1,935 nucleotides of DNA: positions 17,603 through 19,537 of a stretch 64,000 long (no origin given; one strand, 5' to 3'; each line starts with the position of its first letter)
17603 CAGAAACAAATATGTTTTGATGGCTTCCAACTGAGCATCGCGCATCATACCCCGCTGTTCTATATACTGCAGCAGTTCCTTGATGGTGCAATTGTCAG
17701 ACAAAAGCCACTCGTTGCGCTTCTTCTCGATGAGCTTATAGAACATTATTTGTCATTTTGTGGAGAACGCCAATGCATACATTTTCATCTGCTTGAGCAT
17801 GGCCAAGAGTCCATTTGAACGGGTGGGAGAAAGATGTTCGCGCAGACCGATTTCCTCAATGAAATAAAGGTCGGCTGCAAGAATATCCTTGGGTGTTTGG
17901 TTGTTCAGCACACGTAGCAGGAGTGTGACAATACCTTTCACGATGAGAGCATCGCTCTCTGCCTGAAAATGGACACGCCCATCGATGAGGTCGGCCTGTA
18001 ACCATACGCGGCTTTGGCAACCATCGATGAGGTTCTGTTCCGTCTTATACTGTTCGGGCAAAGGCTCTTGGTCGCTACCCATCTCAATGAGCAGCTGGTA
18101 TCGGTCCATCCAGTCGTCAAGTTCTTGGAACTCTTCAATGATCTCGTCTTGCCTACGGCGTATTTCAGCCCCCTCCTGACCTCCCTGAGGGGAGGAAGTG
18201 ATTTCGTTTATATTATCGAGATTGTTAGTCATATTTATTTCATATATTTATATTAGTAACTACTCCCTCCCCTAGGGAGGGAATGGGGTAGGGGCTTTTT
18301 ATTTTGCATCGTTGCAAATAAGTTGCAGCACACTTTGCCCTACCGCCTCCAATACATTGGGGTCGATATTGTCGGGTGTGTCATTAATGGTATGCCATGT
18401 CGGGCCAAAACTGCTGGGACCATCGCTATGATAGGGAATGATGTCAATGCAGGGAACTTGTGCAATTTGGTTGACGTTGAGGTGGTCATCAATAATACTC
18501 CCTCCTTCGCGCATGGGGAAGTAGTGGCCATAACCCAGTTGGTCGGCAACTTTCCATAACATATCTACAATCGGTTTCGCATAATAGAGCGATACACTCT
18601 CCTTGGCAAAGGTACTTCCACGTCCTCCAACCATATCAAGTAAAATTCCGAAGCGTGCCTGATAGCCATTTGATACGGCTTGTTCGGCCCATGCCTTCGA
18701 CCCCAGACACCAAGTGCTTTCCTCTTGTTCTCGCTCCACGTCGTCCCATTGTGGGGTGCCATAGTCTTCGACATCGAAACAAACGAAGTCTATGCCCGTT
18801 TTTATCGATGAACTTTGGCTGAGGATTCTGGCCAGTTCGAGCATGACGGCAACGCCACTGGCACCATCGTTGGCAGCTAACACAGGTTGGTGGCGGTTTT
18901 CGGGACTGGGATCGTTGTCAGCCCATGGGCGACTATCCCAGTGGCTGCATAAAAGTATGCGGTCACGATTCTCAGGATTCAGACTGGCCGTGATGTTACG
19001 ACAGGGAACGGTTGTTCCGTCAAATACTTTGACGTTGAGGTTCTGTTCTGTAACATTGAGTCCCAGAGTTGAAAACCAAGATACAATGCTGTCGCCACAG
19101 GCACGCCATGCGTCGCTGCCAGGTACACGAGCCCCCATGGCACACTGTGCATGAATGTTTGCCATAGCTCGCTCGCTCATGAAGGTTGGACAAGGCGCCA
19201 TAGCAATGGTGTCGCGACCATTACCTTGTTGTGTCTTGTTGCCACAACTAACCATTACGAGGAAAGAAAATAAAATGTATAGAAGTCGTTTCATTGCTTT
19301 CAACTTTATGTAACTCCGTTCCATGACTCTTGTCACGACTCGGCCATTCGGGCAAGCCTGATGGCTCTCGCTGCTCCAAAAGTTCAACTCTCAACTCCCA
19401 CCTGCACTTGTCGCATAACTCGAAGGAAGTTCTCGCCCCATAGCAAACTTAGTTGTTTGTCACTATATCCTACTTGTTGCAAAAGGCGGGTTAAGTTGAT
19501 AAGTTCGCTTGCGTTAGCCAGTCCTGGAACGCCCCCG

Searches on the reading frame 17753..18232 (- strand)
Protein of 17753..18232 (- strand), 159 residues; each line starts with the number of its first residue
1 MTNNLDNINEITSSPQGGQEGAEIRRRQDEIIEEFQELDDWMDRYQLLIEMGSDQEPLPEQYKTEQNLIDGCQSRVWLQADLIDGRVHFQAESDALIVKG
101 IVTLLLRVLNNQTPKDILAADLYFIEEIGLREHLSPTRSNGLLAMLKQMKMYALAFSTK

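Call 11: search_protein_families(library=pfam, proteins=[window:17753-18232:-])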
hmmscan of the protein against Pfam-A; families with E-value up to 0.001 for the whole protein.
window:17753-18232:- (159 aa): 1 family
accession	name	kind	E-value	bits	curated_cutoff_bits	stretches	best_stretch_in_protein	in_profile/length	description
PF02657.20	SufE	-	8.4e-50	168.1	27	1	32-151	1-120/121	Fe-S metabolism associated domain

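Call 12: search_protein_families(library=ncbifam, proteins=[window:17753-18232:-])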
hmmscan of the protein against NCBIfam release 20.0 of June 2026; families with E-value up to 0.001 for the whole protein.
window:17753-18232:- (159 aa): 3 families
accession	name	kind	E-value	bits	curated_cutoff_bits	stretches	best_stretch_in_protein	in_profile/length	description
NF006792.0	PRK09296.1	equivalog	3.3e-29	101.4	160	1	28-155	7-136/138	cysteine desulfuration protein SufE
TIGR03391.1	FeS_syn_CsdE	equivalog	2.4e-28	98.9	136.4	1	28-151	12-137/139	cysteine desulfurase sulfur acceptor subunit CsdE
NF011594.0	PRK15019.1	equivalog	2.3e-19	70.1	252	1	31-146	20-137/147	cysteine desulfurase sulfur acceptor subunit CsdE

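Call 13: find_homologous_proteins(query=window:17753-18232:-)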
Query window:17753-18232:- (159 aa): 8000 proteins with E <= 0.001 among 8000 candidates; the best 120 are listed.
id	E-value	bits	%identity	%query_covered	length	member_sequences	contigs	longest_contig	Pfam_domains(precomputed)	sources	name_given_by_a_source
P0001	7.1e-96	336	99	99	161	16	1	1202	PF02657.21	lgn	-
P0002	3.2e-89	315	90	99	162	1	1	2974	PF02657.21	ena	-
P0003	1.0e-79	284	86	97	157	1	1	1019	PF02657.21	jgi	-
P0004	4.1e-77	275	82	97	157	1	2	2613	PF02657.21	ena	-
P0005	2.9e-75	269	90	86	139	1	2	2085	PF02657.21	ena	-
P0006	2.9e-75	269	90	86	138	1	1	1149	PF02657.21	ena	-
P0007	1.3e-74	267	92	83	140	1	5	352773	PF02657.21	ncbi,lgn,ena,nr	ncbi:MAG: SufE family protein [Bacteroidaceae bacterium]|nr:SufE family protein [Bacteroidaceae bact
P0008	1.5e-74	267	89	86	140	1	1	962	PF02657.21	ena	-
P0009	1.9e-74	267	91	84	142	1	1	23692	PF02657.21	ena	-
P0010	2.5e-74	266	83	97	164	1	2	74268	PF02657.21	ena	-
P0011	3.0e-74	266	91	84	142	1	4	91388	PF02657.21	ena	-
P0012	7.5e-74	265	89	86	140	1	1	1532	PF02657.21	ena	-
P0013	8.5e-74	265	90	86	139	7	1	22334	PF02657.21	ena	-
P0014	2.2e-73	263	90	86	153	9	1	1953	PF02657.21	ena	-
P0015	2.3e-73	263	89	86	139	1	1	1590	PF02657.21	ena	-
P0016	2.5e-73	263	89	86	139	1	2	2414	PF02657.21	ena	-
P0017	2.6e-73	263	91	83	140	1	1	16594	PF02657.21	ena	-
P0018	2.7e-73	263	88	86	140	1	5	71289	PF02657.21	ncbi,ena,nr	ncbi:MAG: SufE family protein [Bacteroidaceae bacterium]|nr:SufE family protein [Bacteroidaceae bact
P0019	2.7e-73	263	88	86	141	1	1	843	PF02657.21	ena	-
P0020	3.0e-73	263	90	83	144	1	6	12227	PF02657.21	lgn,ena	-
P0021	3.0e-73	263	90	83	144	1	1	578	PF02657.21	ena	-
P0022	3.3e-73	263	88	86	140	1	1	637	PF02657.21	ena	-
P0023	4.4e-73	262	90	84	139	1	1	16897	PF02657.21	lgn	-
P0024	4.5e-73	262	88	86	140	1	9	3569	PF02657.21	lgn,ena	-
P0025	7.7e-73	262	88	86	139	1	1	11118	PF02657.21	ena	-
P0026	8.4e-73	261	88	86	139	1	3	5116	PF02657.21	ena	-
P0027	8.4e-73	261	88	86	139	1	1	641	PF02657.21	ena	-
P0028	8.5e-73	261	90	84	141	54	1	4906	PF02657.21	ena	-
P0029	8.7e-73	261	89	84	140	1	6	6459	PF02657.21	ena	-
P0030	1.0e-72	261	90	83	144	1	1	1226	PF02657.21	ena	-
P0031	1.0e-72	261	89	86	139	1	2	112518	PF02657.21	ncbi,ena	-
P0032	1.1e-72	261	88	86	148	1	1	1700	PF02657.21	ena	-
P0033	1.4e-72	261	91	83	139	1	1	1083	PF02657.21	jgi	-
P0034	1.5e-72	261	88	86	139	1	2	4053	PF02657.21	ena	-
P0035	1.8e-72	260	89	84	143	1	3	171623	PF02657.21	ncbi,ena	-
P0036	1.9e-72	260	88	86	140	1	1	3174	PF02657.21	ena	-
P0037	2.6e-72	260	89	84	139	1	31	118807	PF02657.21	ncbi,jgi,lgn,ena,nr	ncbi:MAG: SufE family protein [Bacteroidaceae bacterium]|jgi:cysteine desulfuration protein SufE|nr:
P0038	2.8e-72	260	89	84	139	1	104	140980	PF02657.21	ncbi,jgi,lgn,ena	jgi:cysteine desulfuration protein SufE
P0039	3.2e-72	260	88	86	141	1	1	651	PF02657.21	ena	-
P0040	3.4e-72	260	88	86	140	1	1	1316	PF02657.21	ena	-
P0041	4.8e-72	259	86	85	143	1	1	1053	PF02657.21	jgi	jgi:cysteine desulfuration protein SufE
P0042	5.0e-72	259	89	84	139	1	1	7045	PF02657.21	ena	-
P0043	5.3e-72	259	84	87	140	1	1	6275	PF02657.21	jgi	-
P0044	5.4e-72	259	86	85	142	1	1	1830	PF02657.21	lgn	-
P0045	5.6e-72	259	86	85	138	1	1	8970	PF02657.21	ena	-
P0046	6.4e-72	259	86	83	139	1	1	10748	PF02657.21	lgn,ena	-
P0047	6.4e-72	259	89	84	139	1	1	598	PF02657.21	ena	-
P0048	6.9e-72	259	89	84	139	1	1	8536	PF02657.21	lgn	-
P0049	8.9e-72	258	86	83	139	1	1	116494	PF02657.21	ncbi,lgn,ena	-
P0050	1.0e-71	258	88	85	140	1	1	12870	PF02657.21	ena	-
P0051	1.1e-71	258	86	87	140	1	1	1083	PF02657.21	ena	-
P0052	1.3e-71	258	87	86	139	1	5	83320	PF02657.21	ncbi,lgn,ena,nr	ncbi:MAG: SufE family protein [Bacteroidaceae bacterium]|nr:SufE family protein [Bacteroidaceae bact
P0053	1.3e-71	258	86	83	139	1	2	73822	PF02657.21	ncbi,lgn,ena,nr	ncbi:MAG: SufE family protein [Bacteroidaceae bacterium]|nr:SufE family protein [Bacteroidaceae bact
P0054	1.8e-71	257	86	83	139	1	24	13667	PF02657.21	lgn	-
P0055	1.9e-71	257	87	86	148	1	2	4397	PF02657.21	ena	-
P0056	2.1e-71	257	87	86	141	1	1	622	PF02657.21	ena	-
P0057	2.7e-71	257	86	86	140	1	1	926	PF02657.21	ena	-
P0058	3.0e-71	256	85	86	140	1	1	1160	PF02657.21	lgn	-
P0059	3.0e-71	256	85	86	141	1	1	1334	PF02657.21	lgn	-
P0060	3.5e-71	256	86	83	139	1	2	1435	PF02657.21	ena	-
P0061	3.5e-71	256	88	84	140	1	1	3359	PF02657.21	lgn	-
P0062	3.5e-71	256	88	84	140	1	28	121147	PF02657.21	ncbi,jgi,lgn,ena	-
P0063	4.0e-71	256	88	84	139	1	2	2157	PF02657.21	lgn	-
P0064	4.0e-71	256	88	84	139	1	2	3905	PF02657.21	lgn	-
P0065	4.7e-71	256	87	84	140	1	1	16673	PF02657.21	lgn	-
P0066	4.9e-71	256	85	86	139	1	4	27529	PF02657.21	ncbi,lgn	-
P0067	8.8e-71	255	85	86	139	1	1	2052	PF02657.21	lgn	-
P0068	1.1e-70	255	82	86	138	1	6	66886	PF02657.21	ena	-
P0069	1.2e-70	255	84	86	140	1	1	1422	PF02657.21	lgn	-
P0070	1.6e-70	254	-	-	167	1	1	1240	PF02657.21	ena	-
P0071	1.6e-70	254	86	83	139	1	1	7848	PF02657.21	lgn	-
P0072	1.8e-70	254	88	86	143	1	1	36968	PF02657.21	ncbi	-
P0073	1.8e-70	254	87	84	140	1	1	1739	PF02657.21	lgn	-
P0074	2.1e-70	254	75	99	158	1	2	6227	PF02657.21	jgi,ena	-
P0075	2.2e-70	254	85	86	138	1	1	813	PF02657.21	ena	-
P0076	2.3e-70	254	84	86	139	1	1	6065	PF02657.21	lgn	-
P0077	2.3e-70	254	87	83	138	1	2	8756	PF02657.21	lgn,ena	-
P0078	2.5e-70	253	84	86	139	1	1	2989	PF02657.21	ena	-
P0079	2.6e-70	253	85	86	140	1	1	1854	PF02657.21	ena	-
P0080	3.0e-70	253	84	86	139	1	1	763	PF02657.21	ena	-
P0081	4.5e-70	253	85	86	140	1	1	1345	PF02657.21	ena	-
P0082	5.4e-70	252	86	83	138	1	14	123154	PF02657.21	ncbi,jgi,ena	-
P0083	5.4e-70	252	85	86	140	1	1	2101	PF02657.21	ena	-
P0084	7.1e-70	252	85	86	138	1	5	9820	PF02657.21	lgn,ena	-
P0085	7.1e-70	252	85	86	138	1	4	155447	PF02657.21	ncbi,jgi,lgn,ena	jgi:cysteine desulfuration protein SufE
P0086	7.5e-70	252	82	86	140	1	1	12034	PF02657.21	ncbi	-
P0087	8.0e-70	252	86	83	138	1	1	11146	PF02657.21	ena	-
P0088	8.0e-70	252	86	83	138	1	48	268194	PF02657.21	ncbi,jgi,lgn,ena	jgi:cysteine desulfuration protein SufE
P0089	8.4e-70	252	86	83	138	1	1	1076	PF02657.21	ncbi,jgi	jgi:cysteine desulfuration protein SufE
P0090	8.6e-70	252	86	83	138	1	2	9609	PF02657.21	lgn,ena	-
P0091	8.7e-70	252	87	83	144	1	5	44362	PF02657.21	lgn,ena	-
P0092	8.8e-70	252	85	86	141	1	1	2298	PF02657.21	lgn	-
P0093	8.8e-70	252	86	83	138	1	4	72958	PF02657.21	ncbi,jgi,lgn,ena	-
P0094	8.8e-70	252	84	83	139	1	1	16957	PF02657.21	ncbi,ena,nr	ncbi:MAG: SufE family protein [Bacteroidaceae bacterium]|nr:SufE family protein [Bacteroidaceae bact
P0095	9.7e-70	252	85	86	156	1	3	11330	PF02657.21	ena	-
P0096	1.0e-69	251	86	83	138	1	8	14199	PF02657.21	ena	-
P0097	1.0e-69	251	85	84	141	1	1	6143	PF02657.21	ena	-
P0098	1.1e-69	251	85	86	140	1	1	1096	PF02657.21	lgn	-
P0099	1.1e-69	251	86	83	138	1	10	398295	PF02657.21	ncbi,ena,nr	ncbi:MAG: SufE family protein [Bacteroidaceae bacterium]|nr:SufE family protein [Bacteroidaceae bact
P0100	1.2e-69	251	81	87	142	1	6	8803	PF02657.21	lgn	-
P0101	1.2e-69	251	75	85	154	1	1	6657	PF02657.21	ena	-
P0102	1.3e-69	251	85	86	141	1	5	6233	PF02657.21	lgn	-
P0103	1.4e-69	251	85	86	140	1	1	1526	PF02657.21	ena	-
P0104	1.4e-69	251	86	83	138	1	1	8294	PF02657.21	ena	-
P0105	1.5e-69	251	86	83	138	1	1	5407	PF02657.21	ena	-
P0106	1.6e-69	251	85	86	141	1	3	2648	PF02657.21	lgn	-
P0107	1.8e-69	251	83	84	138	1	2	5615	PF02657.21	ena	-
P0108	1.9e-69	251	84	86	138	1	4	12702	PF02657.21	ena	-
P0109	2.0e-69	251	86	84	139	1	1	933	PF02657.21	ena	-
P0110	2.0e-69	251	85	86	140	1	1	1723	PF02657.21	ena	-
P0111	2.3e-69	250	82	86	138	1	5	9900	PF02657.21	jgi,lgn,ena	-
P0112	2.5e-69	250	85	86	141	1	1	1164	PF02657.21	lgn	-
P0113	2.5e-69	250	87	85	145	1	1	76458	PF02657.21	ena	-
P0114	2.8e-69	250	85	86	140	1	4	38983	PF02657.21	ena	-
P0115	2.9e-69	250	86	83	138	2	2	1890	PF02657.21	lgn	-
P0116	2.9e-69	250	84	85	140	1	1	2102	PF02657.21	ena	-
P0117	3.0e-69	250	86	83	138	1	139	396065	PF02657.21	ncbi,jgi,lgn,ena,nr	ncbi:MAG: SufE family protein [Bacteroidaceae bacterium]|nr:SufE family protein [Bacteroidaceae bact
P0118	3.1e-69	250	82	86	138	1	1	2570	PF02657.21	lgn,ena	-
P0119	3.1e-69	250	82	86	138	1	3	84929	PF02657.21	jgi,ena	-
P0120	3.1e-69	250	82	86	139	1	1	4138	PF02657.21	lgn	-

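Call 18: find_related_loci(query=window:17753-18232:-, collection=genome_contigs, flank=10000)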
Query window:17753-18232:- (159 aa) in genome_contigs; peptide patterns used: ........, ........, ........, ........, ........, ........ (x = any residue, [..] = any of these).
352 stretches matched a pattern; 313 encode a relative of the query (tblastn E <= 1e-3); the best 80 are kept; 80 distinct loci.
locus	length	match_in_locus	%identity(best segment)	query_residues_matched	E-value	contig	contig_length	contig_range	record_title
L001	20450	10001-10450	85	9-159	2e-82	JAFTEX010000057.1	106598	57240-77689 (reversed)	MAG: Bacteroidaceae bacterium isolate RGIG3756 Roe_deer_Abomasum-1__c159827, whole genome shotgun sequence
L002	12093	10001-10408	91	24-159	9e-82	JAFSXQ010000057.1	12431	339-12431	MAG: Bacteroidaceae bacterium isolate RGIG3567 Goat_Rumen.Co__c465436, whole genome shotgun sequence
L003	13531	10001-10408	91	24-159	3e-81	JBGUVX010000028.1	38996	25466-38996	MAG: Bacteroidaceae bacterium isolate ruminal_MAG_90 ruminal_MAG_90_contig_0028, whole genome shotgun sequence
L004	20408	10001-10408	91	24-159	3e-81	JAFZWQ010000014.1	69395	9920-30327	MAG: Bacteroidaceae bacterium isolate RGIG8165 Water_buffalos_Rumen-3__c453701, whole genome shotgun sequence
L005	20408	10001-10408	90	24-159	7e-81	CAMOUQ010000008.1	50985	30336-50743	MAG: uncultured Prevotellaceae bacterium isolate SRR873602_bin.105_metaWRAP_v1.3_MAG genome assembly, contig: NODE_842_l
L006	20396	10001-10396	92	28-159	1e-80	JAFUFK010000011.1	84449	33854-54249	MAG: Bacteroidaceae bacterium isolate RGIG4445 Roe_deer_Omasum-4__c4821, whole genome shotgun sequence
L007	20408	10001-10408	88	24-159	5e-80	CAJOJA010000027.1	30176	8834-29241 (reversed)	uncultured Bacteroidaceae bacterium isolate Red_deer_4_mag_4 genome assembly, contig: scaffold_2186, whole genome shotgu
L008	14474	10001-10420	86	20-159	1e-79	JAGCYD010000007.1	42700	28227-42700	MAG: Bacteroidaceae bacterium isolate RGIG10229 Yak_Rumen-5__c211567, whole genome shotgun sequence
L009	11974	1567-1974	89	24-159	2e-79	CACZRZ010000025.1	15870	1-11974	MAG: uncultured Bacteroidales bacterium isolate RUG12892 genome assembly, contig: RUG12892_asm_25, whole genome shotgun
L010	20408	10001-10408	90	24-159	1e-79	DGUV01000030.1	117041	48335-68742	MAG TPA_asm: Prevotellaceae bacterium UBA4301 UBA4301_contig_10941, whole genome shotgun sequence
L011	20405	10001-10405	88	24-158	1e-79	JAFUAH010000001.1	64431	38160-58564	MAG: Bacteroidaceae bacterium isolate RGIG4312 Roe_deer_Duodenum-2__c97, whole genome shotgun sequence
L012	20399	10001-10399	89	24-156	4e-78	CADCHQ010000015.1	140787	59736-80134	MAG: uncultured Bacteroidales bacterium isolate RUG14659 genome assembly, contig: RUG14659_asm_15, whole genome shotgun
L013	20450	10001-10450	81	8-157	7e-78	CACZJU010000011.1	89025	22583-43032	MAG: uncultured Bacteroidales bacterium isolate RUG12681 genome assembly, contig: RUG12681_asm_11, whole genome shotgun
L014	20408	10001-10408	87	24-159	1e-77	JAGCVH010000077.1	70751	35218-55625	MAG: Bacteroidaceae bacterium isolate RGIG10155 Yak_Rumen-4__c1512211, whole genome shotgun sequence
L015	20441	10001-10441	76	2-159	6e-77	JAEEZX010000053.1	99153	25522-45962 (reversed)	MAG: Bacteroidaceae bacterium isolate Tb.RUG.95 k141_8609630_flag=0_multi=45.0079_len=99153, whole genome shotgun sequen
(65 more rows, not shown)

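Call 35: find_encoding_contigs(protein=P0002, flank=3000, max_places=3)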
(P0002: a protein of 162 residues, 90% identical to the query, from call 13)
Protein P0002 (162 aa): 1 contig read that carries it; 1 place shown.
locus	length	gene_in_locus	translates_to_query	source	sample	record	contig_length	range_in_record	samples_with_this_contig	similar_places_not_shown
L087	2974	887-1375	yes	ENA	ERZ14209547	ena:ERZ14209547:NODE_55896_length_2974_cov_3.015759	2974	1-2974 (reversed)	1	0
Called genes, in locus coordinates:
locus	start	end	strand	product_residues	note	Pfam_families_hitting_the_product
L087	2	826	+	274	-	?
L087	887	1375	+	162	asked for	PF02657:SufE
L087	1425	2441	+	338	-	PF01207:Dus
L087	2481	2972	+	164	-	?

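Call 36: find_encoding_contigs(protein=P0003, flank=3000, max_places=3)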
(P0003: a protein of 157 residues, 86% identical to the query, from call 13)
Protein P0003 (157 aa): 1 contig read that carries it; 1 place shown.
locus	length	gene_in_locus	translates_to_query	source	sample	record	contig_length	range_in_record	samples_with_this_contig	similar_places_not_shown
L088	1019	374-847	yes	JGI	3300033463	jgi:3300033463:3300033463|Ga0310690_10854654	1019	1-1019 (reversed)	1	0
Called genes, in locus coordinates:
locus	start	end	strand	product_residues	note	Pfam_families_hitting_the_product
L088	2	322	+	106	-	?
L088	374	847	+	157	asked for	PF02657:SufE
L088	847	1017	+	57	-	?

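Call 37: find_encoding_contigs(protein=P0004, flank=3000, max_places=3)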
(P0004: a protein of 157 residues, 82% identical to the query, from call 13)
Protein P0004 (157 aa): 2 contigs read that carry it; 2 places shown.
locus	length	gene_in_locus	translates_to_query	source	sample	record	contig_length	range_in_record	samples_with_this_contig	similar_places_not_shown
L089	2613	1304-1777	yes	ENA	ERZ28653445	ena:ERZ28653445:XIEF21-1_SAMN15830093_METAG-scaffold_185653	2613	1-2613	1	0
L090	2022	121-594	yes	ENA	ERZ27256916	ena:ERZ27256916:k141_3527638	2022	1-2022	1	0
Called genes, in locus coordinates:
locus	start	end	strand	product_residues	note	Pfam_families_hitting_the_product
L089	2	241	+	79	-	?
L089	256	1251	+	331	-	PF04389:Peptidase_M28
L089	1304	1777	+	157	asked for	PF02657:SufE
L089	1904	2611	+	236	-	?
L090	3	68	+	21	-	?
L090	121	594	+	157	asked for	PF02657:SufE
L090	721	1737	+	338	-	PF01207:Dus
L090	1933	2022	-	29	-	?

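Call 38: find_encoding_contigs(protein=P0074, flank=3000, max_places=3)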
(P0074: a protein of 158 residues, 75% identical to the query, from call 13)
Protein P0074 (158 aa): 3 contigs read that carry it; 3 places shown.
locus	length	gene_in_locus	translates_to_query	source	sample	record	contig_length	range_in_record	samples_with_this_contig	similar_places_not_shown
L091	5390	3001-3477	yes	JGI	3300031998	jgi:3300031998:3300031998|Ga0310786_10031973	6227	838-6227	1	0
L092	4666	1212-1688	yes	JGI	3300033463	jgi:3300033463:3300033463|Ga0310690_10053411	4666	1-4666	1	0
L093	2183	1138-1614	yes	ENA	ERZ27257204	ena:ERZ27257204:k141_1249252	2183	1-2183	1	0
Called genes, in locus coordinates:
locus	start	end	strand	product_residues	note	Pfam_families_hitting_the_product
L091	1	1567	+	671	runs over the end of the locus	PF22848:ASD1_dom, PF06964:Alpha-L-AF_C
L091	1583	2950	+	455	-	PF01136:Peptidase_U32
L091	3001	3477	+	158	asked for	PF02657:SufE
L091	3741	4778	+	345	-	PF05496:RuvB_N, PF00004:AAA, PF07728:AAA_5 (faint), PF17864:AAA_lid_4, PF05491:WHD_RuvB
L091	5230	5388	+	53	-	?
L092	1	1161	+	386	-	?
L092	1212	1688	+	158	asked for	PF02657:SufE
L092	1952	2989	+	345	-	PF05496:RuvB_N, PF00004:AAA, PF07728:AAA_5 (faint), PF17864:AAA_lid_4, PF05491:WHD_RuvB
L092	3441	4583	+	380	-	-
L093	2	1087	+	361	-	?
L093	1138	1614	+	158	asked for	PF02657:SufE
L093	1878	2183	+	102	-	?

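Call 59: search_solved_structures(query=window:17753-18232:-, show_alignments=1)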
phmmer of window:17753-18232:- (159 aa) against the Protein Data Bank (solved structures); distinct sequences matched with E-value up to 0.001: 9.
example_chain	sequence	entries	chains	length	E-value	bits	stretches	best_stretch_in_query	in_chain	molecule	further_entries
1mzg_A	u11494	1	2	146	6.9e-22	81.6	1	29-157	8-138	SufE Protein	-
11mp_E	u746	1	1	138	1e-21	81.1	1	29-156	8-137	Cysteine desulfuration protein SufE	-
3g0m_A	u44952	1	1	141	6e-20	75.3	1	28-154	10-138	Cysteine desulfuration protein sufE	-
8vbs_C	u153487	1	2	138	2.3e-19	73.4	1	29-156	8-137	Cysteine desulfuration protein SufE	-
4lw4_C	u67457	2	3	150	6.9e-19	71.8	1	32-147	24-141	Cysteine desulfuration protein CsdE | CsdA-binding activator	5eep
5ft8_Q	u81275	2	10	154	8.1e-19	71.6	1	33-146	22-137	Sulfur acceptor protein CsdE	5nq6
1ni7_A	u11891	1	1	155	8.6e-19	71.5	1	33-146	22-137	Hypothetical protein ygdK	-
9wgl_E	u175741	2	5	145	9.6e-18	68.1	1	29-157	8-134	Cysteine desulfuration protein SufE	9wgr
1wlo_A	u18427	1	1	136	6.2e-07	33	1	32-150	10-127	sufE protein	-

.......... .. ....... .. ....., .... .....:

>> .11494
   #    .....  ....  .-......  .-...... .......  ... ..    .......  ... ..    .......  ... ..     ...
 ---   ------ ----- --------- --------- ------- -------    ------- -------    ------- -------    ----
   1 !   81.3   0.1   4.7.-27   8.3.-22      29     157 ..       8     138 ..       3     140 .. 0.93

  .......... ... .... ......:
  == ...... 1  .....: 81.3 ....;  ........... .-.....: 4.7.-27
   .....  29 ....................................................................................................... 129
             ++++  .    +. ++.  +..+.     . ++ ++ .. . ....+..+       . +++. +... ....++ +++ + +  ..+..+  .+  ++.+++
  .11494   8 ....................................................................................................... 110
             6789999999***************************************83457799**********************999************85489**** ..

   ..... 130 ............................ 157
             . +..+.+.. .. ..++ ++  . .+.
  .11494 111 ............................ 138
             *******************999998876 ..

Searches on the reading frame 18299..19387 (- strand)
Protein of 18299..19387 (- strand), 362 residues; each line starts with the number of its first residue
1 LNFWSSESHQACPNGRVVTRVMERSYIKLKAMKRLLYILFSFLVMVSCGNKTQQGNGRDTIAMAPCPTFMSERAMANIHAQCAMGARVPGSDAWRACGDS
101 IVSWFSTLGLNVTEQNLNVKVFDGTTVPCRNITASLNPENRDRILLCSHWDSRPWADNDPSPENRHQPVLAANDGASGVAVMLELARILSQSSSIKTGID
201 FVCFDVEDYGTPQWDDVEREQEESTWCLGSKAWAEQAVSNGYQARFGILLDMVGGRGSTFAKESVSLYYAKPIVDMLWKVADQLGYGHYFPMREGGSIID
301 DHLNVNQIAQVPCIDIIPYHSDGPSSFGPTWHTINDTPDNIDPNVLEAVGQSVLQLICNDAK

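Call 11: search_protein_families(library=pfam, proteins=[window:18299-19387:-])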
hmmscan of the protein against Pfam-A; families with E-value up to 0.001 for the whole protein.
window:18299-19387:- (362 aa): 1 family
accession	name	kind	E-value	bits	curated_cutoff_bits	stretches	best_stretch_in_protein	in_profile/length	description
PF04389.22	Peptidase_M28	-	1.8e-34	119.6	21.3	1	131-356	1-192/193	Peptidase family M28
